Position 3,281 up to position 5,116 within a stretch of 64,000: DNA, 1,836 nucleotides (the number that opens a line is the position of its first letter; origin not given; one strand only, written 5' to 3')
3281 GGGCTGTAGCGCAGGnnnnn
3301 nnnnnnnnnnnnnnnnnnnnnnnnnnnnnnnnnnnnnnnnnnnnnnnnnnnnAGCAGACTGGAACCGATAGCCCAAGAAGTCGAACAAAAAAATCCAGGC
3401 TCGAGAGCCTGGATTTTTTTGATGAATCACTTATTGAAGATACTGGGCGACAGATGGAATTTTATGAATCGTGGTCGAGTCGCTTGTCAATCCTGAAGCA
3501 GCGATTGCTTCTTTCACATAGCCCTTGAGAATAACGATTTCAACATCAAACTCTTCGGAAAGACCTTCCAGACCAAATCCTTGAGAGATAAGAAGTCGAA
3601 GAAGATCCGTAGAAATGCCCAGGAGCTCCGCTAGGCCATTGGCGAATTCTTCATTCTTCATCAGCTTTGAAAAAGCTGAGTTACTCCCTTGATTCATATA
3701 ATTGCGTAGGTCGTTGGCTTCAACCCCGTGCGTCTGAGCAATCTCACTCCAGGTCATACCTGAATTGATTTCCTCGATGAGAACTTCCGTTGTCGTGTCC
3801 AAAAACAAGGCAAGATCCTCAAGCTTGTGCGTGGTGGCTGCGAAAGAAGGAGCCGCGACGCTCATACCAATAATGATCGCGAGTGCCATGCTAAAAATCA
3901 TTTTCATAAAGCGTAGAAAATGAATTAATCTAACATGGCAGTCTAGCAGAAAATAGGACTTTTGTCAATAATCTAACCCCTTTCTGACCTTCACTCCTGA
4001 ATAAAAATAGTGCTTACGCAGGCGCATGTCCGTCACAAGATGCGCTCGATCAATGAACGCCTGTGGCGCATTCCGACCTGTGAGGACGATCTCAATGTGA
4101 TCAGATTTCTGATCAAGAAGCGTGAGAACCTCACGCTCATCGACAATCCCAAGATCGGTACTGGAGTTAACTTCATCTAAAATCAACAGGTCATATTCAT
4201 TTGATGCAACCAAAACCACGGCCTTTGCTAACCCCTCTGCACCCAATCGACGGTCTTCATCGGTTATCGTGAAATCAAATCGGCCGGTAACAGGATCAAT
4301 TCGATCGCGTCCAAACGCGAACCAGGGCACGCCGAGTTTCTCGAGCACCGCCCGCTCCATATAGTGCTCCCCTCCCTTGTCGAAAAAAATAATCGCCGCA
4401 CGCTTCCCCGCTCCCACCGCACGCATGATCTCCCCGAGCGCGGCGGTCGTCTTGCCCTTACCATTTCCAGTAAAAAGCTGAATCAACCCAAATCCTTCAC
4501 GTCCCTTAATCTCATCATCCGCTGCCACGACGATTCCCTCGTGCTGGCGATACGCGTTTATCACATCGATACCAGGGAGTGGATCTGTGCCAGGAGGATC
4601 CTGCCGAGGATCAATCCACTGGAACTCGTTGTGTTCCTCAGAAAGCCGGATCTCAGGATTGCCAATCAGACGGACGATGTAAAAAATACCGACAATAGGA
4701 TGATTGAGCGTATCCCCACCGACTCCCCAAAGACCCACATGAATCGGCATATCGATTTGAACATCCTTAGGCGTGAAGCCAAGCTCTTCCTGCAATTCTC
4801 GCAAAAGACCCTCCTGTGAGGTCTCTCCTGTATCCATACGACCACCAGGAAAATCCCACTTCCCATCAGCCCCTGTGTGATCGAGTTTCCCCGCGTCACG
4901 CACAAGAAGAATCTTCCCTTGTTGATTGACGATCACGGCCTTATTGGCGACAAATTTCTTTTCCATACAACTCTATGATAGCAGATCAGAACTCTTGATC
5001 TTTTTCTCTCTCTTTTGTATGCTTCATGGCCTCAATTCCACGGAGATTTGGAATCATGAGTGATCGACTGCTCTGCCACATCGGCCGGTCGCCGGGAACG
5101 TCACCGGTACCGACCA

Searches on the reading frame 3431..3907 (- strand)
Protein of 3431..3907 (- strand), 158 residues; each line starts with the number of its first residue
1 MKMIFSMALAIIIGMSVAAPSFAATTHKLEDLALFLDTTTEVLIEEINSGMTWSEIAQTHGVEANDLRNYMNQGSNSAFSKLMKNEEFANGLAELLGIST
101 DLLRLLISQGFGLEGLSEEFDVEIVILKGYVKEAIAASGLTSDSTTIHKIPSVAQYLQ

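Call 48: search_protein_families(library=pfam, proteins=[window:3431-3907:-], max_evalue=0.01)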
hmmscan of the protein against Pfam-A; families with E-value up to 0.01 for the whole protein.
window:3431-3907:- (158 aa): 1 family
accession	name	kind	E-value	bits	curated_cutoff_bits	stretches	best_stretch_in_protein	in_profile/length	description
PF01527.26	HTH_Tnp_1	-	0.0046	17.6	24.1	0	43-73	15-46/75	Transposase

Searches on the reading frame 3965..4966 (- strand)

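Call 48: search_protein_families(library=pfam, proteins=[window:3965-4966:-], max_evalue=0.01)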
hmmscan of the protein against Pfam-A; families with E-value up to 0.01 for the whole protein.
window:3965-4966:- (333 aa): 4 families
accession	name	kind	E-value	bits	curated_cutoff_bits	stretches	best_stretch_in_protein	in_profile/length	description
PF02572.21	CobA_CobO_BtuR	-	1.5e-48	165.7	25.7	1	160-333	3-172/172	ATP:corrinoid adenosyltransferase BtuR/CobO/CobP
PF00293.34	NUDIX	-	4.9e-18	65.9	21.1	1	10-122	8-117/134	NUDIX domain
PF22327.2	Nudt16-like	-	1.5e-05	25.5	27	1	34-74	32-73/161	U8 snoRNA-decapping enzyme-like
PF14815.12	NUDIX_4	-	0.0068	16.6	35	0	11-70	4-57/113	NUDIX domain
